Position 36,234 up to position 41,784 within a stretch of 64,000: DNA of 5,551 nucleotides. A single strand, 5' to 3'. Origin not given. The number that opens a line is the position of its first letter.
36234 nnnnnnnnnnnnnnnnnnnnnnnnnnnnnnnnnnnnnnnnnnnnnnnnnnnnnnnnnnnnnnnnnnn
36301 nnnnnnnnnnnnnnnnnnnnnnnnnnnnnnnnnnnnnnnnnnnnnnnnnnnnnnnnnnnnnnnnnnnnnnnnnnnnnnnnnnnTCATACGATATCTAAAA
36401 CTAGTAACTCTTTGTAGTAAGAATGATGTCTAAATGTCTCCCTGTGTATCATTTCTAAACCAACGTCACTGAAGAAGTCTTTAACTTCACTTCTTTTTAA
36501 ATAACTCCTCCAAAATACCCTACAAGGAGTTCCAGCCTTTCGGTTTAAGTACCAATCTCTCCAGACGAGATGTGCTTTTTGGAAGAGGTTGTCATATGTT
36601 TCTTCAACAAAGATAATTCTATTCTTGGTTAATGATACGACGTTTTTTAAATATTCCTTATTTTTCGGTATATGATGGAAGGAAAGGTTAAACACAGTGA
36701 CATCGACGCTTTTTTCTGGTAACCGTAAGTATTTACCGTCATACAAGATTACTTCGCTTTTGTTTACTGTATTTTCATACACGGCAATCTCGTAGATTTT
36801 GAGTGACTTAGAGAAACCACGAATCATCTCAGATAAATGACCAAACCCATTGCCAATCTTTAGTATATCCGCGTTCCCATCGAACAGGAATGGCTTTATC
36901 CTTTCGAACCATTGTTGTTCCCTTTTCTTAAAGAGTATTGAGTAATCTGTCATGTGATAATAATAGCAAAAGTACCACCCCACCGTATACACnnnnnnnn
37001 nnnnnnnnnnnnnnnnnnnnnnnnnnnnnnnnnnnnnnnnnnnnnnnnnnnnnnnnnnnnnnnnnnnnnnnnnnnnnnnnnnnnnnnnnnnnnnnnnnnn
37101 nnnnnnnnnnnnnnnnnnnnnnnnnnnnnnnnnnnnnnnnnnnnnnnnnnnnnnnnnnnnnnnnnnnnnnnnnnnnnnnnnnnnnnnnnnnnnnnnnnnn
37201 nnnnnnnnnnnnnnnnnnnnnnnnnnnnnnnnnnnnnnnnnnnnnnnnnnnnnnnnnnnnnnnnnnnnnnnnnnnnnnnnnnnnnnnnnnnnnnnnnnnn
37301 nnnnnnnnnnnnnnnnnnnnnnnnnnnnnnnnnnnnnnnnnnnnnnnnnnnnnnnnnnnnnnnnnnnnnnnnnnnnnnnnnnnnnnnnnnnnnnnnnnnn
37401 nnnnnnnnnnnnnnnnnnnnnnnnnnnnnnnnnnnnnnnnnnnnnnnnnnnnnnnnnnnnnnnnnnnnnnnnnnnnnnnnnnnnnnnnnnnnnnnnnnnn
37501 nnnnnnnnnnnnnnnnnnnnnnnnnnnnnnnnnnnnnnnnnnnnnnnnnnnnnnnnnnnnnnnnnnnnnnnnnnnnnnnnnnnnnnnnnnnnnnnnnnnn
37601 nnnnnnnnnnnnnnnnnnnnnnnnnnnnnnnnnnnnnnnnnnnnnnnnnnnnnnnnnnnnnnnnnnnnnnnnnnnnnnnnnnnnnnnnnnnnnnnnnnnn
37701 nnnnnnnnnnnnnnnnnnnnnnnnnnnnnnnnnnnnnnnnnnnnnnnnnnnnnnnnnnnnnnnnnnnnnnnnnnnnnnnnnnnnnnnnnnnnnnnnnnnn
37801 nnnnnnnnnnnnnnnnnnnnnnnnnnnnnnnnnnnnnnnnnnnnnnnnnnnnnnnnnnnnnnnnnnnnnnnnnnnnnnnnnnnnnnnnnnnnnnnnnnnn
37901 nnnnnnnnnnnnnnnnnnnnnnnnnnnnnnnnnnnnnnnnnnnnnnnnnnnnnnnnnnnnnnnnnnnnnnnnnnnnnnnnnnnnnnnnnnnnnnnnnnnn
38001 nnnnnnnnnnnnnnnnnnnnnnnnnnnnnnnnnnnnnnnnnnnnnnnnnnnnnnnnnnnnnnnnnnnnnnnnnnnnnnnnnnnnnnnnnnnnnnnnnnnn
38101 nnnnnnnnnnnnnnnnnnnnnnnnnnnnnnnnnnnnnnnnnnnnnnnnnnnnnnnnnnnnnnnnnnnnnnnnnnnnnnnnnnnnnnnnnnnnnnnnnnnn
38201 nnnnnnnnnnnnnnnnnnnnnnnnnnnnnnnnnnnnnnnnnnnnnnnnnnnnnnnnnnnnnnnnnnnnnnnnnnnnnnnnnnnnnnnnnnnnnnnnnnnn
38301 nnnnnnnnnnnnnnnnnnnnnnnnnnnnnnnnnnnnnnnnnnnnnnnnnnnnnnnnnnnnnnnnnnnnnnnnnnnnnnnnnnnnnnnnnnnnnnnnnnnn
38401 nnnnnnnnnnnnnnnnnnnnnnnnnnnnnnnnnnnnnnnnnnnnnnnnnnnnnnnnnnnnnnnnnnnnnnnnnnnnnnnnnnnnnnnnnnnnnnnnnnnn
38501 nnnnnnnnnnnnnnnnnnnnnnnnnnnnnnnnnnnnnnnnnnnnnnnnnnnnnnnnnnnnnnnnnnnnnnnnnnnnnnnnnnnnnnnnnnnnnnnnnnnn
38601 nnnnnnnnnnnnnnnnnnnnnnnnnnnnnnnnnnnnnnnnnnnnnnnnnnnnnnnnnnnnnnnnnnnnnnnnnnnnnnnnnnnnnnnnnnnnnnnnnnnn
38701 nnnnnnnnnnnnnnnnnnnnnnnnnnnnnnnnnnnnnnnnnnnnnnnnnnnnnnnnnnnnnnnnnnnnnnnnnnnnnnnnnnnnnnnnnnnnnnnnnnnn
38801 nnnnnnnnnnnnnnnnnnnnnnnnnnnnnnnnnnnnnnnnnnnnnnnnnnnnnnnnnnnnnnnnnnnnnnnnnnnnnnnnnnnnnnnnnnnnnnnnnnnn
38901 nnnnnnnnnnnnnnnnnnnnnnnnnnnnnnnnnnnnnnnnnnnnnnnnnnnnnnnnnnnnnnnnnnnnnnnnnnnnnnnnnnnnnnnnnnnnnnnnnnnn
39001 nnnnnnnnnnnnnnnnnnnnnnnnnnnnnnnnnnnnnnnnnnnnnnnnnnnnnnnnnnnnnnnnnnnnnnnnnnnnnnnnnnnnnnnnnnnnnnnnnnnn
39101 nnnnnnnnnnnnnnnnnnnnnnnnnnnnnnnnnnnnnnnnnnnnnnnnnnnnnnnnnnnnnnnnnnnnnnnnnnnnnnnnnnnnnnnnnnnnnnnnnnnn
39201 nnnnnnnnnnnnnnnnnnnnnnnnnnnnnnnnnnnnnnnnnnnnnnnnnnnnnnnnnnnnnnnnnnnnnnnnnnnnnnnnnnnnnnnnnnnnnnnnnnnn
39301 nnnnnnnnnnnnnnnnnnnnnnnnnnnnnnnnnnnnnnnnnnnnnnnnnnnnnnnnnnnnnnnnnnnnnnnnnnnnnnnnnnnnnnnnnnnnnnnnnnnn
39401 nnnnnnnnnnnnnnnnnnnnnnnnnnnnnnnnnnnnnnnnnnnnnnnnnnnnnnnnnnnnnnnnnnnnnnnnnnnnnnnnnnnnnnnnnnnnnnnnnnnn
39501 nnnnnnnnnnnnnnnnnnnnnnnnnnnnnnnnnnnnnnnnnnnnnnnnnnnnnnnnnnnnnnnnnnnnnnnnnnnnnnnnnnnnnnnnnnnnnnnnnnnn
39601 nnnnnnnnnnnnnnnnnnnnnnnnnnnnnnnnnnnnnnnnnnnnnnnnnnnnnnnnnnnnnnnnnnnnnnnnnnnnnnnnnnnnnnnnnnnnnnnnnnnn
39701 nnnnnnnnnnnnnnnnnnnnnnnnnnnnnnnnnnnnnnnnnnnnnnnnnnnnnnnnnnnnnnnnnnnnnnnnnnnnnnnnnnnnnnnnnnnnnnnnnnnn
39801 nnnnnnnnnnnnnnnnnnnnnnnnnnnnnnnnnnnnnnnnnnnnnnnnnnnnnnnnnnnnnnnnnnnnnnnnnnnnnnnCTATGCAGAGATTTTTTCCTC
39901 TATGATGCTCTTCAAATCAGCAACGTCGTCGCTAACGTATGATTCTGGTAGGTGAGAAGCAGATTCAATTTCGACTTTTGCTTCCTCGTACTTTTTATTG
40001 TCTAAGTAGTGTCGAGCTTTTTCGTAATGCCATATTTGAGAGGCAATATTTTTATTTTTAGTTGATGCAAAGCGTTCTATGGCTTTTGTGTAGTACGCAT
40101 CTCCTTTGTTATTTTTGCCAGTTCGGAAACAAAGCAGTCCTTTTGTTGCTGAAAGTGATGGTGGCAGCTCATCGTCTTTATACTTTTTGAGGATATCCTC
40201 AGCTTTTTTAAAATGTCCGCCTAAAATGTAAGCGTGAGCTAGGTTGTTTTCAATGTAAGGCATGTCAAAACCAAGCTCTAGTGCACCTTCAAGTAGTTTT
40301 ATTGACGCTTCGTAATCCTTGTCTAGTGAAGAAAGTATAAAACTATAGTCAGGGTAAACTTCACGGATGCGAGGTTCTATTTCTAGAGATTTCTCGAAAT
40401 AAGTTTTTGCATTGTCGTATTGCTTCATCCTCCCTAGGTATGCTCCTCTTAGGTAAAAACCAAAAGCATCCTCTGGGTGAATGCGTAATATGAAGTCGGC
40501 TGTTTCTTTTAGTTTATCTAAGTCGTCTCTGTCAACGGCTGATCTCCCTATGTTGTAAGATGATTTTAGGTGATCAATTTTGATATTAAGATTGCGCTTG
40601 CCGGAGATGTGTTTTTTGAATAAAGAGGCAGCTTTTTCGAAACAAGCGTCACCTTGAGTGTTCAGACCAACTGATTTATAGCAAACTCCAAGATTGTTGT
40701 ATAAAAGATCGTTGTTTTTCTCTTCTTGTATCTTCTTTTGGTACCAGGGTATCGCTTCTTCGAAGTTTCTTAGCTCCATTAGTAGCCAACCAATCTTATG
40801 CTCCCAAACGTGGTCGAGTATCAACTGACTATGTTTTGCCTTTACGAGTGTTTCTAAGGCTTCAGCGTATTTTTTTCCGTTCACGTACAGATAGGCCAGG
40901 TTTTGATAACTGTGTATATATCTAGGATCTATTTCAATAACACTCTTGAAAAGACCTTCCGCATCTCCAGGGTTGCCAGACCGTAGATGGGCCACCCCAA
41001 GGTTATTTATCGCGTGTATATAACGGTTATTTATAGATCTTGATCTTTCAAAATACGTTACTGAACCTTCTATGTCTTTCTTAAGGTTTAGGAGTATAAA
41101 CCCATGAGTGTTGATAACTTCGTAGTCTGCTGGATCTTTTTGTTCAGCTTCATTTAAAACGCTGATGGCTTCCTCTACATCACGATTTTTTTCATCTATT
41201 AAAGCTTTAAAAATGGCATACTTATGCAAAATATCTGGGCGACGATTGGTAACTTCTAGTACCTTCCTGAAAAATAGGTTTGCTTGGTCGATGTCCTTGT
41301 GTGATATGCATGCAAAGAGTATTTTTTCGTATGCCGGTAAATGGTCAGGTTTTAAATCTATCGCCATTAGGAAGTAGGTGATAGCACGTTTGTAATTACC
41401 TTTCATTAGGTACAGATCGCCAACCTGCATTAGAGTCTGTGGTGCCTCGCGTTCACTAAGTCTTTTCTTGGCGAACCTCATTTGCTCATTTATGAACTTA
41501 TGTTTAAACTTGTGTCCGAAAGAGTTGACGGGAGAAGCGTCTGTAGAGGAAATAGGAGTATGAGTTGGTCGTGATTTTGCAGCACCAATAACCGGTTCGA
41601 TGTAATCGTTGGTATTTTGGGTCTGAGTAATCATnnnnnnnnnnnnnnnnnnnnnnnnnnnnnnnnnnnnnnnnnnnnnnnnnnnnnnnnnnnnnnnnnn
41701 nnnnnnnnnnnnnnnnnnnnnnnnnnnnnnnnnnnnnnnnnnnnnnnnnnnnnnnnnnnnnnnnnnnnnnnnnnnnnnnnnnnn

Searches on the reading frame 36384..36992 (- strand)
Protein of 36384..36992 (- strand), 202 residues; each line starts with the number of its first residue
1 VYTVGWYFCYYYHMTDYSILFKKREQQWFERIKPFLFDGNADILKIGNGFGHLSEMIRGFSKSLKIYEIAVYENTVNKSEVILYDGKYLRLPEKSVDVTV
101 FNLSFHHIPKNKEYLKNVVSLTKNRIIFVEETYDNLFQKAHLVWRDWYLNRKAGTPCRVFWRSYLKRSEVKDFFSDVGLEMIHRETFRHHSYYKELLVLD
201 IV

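Call 10: search_protein_families(library=pfam, proteins=[window:36384-36992:-], max_evalue=0.01)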
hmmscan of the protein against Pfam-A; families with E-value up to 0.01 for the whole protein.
window:36384-36992:- (202 aa): 2 families
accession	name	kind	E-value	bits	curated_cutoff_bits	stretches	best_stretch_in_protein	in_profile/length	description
PF13489.12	Methyltransf_23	-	4.9e-07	30.1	27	1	22-183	3-163/164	Methyltransferase domain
PF08241.18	Methyltransf_11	-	0.00048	21.2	21.2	1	44-124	1-89/95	Methyltransferase domain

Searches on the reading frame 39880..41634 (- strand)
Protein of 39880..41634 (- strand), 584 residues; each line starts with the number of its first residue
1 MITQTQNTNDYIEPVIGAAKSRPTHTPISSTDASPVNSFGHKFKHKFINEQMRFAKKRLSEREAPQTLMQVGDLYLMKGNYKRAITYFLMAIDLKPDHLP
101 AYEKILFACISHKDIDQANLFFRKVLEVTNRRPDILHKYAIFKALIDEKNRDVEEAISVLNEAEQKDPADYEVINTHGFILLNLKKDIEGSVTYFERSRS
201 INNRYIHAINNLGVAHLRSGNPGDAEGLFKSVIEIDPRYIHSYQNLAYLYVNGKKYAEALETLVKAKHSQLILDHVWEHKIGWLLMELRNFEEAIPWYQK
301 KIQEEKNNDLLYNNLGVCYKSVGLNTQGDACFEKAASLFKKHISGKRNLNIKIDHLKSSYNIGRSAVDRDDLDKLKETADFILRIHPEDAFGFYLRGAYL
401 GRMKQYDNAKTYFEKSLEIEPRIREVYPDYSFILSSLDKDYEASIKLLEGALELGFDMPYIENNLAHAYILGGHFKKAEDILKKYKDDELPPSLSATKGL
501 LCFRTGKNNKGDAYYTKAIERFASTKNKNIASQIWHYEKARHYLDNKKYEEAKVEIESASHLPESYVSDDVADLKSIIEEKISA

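Call 10: search_protein_families(library=pfam, proteins=[window:39880-41634:-], max_evalue=0.01)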
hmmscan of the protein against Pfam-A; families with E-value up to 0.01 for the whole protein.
window:39880-41634:- (584 aa): 27 families (the best 25 are shown)
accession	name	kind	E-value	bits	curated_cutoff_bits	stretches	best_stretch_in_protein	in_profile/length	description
PF07719.23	TPR_2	-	1.7e-33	112.4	27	3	390-422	1-33/34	Tetratricopeptide repeat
PF13181.12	TPR_8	-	2.2e-30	102.7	25.7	2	394-421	5-32/34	Tetratricopeptide repeat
PF00515.34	TPR_1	-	5.2e-28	96.1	27.8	3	392-421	3-32/34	Tetratricopeptide repeat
PF14559.12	TPR_19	-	4.6e-26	91.4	25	2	217-265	2-50/68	Tetratricopeptide repeat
PF13424.12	TPR_12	-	1e-22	80.5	30.1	0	185-236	16-75/77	Tetratricopeptide repeat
PF13428.12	TPR_14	-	1.2e-20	72.4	23.5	0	66-103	2-39/44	Tetratricopeptide repeat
PF13374.12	TPR_10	-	7.9e-16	57.9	27.5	0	207-235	3-31/42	Tetratricopeptide repeat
PF13176.12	TPR_7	-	5.4e-15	54.6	27.9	0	68-97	2-31/36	Tetratricopeptide repeat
PF13432.12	TPR_16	-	1.2e-14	54.9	32.7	0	212-262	3-53/65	Tetratricopeptide repeat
PF13431.12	TPR_17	-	3.5e-14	52.3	24.4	1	228-261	1-34/34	Tetratricopeptide repeat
PF13174.12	TPR_6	-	7.3e-11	42.4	26.3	0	67-94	2-29/33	Tetratricopeptide repeat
PF23914.1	TPR_CcmH_CycH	-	1.4e-09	38.4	42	1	111-197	62-146/158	Cytochrome c-type biogenesis protein H TPR domain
PF12895.13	ANAPC3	-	1.4e-08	35.3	27.2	0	54-118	11-75/82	Anaphase-promoting complex, cyclosome, subunit 3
PF13414.12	TPR_11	-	2.3e-08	34.1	26.8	0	287-321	6-40/42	TPR repeat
PF25062.1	ARM_TT21_N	-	1.9e-07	31.5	40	0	44-217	6-177/222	Tetratricopeptide repeat protein 21 N-terminal ARM repeat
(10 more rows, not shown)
